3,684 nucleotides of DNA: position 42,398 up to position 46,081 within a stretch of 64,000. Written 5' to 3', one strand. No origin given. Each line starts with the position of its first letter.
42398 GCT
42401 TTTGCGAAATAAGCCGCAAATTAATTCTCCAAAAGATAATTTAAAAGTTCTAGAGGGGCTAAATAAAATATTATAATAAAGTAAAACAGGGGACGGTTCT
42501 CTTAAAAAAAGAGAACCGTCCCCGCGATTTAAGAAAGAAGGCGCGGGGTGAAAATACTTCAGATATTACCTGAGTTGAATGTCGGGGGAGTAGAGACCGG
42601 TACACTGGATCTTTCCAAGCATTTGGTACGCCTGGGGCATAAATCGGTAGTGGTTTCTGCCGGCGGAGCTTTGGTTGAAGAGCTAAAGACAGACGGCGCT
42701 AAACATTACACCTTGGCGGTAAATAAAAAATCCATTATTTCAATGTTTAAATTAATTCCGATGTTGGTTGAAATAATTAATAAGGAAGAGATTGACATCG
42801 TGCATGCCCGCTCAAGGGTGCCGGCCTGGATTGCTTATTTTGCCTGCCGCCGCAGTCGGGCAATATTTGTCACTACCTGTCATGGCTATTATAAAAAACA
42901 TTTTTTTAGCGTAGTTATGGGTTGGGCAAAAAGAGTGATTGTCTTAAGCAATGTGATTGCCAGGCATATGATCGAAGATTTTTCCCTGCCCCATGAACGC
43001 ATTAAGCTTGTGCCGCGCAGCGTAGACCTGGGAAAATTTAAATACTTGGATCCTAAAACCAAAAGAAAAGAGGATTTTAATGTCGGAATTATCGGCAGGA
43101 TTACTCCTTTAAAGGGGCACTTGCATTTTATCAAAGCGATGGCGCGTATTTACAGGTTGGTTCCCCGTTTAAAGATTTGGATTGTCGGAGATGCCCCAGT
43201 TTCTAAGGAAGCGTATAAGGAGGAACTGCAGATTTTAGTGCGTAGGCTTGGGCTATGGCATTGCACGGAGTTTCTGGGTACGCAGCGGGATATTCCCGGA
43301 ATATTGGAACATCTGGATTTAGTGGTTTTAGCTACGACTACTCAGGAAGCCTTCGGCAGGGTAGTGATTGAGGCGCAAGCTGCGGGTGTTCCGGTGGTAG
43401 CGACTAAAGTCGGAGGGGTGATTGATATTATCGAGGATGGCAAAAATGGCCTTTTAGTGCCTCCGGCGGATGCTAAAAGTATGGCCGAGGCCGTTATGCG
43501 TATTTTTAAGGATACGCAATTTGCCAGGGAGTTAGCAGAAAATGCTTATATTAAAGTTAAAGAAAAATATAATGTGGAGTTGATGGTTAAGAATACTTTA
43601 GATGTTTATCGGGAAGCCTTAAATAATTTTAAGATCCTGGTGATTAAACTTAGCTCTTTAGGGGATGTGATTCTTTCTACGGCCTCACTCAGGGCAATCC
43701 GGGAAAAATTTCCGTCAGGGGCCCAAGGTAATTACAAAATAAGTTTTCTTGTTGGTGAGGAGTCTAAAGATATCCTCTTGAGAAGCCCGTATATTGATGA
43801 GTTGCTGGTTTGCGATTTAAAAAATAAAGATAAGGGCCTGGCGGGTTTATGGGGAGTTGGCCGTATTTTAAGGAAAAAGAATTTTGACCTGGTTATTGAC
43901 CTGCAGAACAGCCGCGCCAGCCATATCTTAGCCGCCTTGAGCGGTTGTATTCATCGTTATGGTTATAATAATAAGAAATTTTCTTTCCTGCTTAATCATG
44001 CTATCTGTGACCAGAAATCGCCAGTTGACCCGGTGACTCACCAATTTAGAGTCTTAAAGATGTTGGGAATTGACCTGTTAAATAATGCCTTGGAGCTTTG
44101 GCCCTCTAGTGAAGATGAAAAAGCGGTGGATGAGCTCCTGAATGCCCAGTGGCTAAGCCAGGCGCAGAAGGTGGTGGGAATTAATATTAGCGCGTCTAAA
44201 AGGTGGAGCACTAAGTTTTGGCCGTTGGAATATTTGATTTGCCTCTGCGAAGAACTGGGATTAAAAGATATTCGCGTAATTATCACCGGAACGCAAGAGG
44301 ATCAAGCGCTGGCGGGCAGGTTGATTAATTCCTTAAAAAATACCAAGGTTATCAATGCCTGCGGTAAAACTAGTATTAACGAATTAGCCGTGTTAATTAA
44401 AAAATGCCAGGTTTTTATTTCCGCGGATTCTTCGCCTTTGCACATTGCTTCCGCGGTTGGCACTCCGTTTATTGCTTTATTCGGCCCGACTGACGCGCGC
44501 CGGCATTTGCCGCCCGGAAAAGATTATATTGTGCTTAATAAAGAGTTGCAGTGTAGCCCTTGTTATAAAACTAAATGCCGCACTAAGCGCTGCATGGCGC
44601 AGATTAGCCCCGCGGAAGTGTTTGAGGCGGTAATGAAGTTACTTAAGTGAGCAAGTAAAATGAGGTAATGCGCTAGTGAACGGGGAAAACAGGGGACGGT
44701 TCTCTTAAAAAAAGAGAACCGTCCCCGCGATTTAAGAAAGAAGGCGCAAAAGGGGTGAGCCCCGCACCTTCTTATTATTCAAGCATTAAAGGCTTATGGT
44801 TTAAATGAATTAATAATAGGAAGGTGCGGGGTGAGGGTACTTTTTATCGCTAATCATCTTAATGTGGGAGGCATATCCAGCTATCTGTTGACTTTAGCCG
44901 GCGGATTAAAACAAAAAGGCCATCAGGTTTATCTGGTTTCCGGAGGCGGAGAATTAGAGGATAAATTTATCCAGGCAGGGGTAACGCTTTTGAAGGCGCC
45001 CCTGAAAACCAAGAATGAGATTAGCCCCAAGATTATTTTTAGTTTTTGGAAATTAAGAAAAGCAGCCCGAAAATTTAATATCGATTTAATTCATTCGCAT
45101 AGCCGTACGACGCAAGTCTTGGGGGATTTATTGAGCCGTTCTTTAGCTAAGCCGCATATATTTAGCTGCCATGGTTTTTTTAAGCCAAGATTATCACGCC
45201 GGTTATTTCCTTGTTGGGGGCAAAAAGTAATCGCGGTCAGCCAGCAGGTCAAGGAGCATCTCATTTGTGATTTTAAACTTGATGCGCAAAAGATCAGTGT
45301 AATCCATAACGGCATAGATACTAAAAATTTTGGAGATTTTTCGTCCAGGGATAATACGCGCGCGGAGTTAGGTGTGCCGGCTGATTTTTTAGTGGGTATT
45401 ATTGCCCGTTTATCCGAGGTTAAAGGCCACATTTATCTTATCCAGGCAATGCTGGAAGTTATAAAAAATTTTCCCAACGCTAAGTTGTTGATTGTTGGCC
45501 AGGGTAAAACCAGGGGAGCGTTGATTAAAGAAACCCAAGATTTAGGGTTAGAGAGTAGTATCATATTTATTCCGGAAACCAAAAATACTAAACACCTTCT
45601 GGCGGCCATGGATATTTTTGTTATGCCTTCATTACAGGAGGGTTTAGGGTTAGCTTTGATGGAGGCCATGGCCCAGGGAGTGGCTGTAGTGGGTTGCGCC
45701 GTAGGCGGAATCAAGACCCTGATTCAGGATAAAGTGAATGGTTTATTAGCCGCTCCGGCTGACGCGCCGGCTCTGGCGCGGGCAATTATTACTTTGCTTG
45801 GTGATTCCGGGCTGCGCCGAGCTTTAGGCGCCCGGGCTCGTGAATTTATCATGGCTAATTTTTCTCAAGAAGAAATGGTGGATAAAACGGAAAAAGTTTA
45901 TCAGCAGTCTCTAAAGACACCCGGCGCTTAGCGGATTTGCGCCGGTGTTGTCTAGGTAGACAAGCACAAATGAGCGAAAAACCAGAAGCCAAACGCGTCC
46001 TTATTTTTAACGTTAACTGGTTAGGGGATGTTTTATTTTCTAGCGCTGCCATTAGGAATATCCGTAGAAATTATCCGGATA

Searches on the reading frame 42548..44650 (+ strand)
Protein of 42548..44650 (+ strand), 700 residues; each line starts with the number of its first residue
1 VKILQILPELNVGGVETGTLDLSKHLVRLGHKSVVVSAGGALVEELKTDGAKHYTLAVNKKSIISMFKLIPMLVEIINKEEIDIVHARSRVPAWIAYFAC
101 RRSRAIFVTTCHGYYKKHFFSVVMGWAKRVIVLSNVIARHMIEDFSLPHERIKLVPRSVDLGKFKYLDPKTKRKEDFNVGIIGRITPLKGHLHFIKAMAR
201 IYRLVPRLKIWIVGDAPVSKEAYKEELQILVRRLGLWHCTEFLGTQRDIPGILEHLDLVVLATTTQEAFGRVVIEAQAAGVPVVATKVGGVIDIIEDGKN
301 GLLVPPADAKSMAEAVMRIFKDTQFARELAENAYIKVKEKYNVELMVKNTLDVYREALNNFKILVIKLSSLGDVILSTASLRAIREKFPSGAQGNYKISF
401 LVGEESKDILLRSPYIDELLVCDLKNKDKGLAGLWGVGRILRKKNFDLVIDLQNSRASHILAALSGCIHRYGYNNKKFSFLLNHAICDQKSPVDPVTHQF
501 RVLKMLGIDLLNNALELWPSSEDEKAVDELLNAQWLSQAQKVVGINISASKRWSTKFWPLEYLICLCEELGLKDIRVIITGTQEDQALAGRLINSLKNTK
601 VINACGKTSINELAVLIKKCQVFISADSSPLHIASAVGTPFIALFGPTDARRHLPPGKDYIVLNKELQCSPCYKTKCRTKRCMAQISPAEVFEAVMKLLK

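Call 39: search_protein_families(library=pfam, proteins=[window:42548-44650:+])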
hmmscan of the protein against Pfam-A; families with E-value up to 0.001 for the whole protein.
window:42548-44650:+ (700 aa): 8 families
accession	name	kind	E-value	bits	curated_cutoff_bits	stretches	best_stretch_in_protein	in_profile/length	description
PF00534.26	Glycos_transf_1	-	9.1e-39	133.2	26.4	1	170-334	9-170/172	Glycosyl transferases group 1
PF01075.23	Glyco_transf_9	-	2e-37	129.3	22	1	437-680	4-244/247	Glycosyltransferase family 9 (heptosyltransferase)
PF13692.12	Glyco_trans_1_4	-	1.8e-34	119.5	27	1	178-322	3-142/142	Glycosyl transferases group 1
PF13439.12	Glyco_transf_4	-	3.4e-27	96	28.5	1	12-161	1-168/170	Glycosyltransferase Family 4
PF13579.12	Glyco_trans_4_4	-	3.4e-13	50.7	29.7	1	13-156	1-156/158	Glycosyl transferase 4-like domain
PF20706.3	GT4-conflict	-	9.5e-11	41.7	26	1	169-333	190-368/385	Family 4 Glycosyltransferase in conflict systems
PF13477.12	Glyco_trans_4_2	-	1.3e-05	25.8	23.4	1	25-114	19-109/139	Glycosyl transferase 4-like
PF13524.12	Glyco_trans_1_2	-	0.00054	20.4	25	0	266-348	60-140/144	Glycosyl transferase-like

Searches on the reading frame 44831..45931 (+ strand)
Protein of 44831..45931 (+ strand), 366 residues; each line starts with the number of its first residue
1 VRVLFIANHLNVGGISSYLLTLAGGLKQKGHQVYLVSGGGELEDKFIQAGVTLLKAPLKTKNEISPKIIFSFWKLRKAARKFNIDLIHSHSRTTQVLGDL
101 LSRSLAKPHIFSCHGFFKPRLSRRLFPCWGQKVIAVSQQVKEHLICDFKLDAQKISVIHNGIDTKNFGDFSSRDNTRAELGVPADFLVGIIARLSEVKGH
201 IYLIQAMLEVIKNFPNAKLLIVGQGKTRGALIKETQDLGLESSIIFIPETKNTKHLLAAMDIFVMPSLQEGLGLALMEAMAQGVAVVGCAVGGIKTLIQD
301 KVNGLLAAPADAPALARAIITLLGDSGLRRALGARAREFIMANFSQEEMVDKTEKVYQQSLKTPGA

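Call 39: search_protein_families(library=pfam, proteins=[window:44831-45931:+])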
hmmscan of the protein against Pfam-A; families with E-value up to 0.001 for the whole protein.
window:44831-45931:+ (366 aa): 7 families
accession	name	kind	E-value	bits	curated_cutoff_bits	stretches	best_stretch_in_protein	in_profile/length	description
PF00534.26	Glycos_transf_1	-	3.4e-37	128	26.4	1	174-338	3-171/172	Glycosyl transferases group 1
PF13692.12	Glyco_trans_1_4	-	2.3e-34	119.1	27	1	187-325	3-142/142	Glycosyl transferases group 1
PF13439.12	Glyco_transf_4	-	1.1e-29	104.1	28.5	1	12-165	1-169/170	Glycosyltransferase Family 4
PF13579.12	Glyco_trans_4_4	-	4.5e-14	53.5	29.7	1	13-161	1-158/158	Glycosyl transferase 4-like domain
PF20706.3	GT4-conflict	-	1.1e-10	41.5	26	1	184-308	196-330/385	Family 4 Glycosyltransferase in conflict systems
PF13477.12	Glyco_trans_4_2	-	3.5e-07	30.9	23.4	1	3-115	2-108/139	Glycosyl transferase 4-like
PF13524.12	Glyco_trans_1_2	-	0.00034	21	25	1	258-349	55-138/144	Glycosyl transferase-like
